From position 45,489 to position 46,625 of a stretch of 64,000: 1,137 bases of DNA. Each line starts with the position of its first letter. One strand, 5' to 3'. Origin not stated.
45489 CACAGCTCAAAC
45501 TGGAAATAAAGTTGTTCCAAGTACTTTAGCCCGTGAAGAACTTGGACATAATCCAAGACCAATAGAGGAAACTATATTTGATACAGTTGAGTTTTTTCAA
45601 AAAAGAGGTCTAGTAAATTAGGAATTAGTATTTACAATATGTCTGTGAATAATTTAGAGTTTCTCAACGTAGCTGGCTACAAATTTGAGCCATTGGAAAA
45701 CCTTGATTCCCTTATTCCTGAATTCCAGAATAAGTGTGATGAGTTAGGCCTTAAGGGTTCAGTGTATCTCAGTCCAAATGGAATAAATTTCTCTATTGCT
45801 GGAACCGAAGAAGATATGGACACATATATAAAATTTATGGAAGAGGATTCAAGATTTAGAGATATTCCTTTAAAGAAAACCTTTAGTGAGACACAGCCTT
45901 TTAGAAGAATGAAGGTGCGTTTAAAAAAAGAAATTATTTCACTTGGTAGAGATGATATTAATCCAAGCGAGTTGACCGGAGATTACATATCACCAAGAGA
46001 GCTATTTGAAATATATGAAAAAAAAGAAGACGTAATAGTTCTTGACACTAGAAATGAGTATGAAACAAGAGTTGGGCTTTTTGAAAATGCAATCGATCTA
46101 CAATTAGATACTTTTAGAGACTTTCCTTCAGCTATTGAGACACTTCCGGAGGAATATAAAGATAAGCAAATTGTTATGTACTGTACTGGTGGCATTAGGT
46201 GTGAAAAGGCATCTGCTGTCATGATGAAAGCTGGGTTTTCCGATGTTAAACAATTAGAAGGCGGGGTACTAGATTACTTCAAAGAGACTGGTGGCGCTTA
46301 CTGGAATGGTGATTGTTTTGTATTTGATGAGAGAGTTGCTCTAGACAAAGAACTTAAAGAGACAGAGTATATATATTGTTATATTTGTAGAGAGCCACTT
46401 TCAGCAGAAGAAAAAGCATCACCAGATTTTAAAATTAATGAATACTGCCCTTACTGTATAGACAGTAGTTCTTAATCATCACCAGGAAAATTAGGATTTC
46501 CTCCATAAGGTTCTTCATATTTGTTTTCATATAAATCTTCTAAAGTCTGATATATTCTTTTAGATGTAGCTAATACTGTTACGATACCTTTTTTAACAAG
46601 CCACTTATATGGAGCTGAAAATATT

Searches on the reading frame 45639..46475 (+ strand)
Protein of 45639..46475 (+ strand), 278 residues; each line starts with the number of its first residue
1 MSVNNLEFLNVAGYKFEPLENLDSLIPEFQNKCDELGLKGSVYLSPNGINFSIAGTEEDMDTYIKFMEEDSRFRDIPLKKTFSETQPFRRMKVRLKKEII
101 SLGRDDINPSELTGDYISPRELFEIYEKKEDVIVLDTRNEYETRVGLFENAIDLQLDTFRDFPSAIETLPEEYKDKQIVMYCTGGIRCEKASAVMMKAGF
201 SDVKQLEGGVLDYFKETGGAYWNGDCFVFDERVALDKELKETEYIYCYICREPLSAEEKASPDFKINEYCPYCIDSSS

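Call 84: search_protein_families(library=pfam, proteins=[window:45639-46475:+], max_evalue=0.001)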
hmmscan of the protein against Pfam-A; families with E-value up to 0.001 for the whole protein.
window:45639-46475:+ (278 aa): 3 families
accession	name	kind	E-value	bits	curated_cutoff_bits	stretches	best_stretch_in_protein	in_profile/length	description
PF17773.7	UPF0176_N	-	5.5e-26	91.2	26.2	1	10-99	3-92/92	UPF0176 acylphosphatase like domain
PF00581.25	Rhodanese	-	4.9e-10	40.2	22.2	1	124-213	7-99/102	Rhodanese-like domain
PF12368.13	Rhodanese_C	-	8.8e-05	23.2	26.9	1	223-256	1-34/66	Rhodanase C-terminal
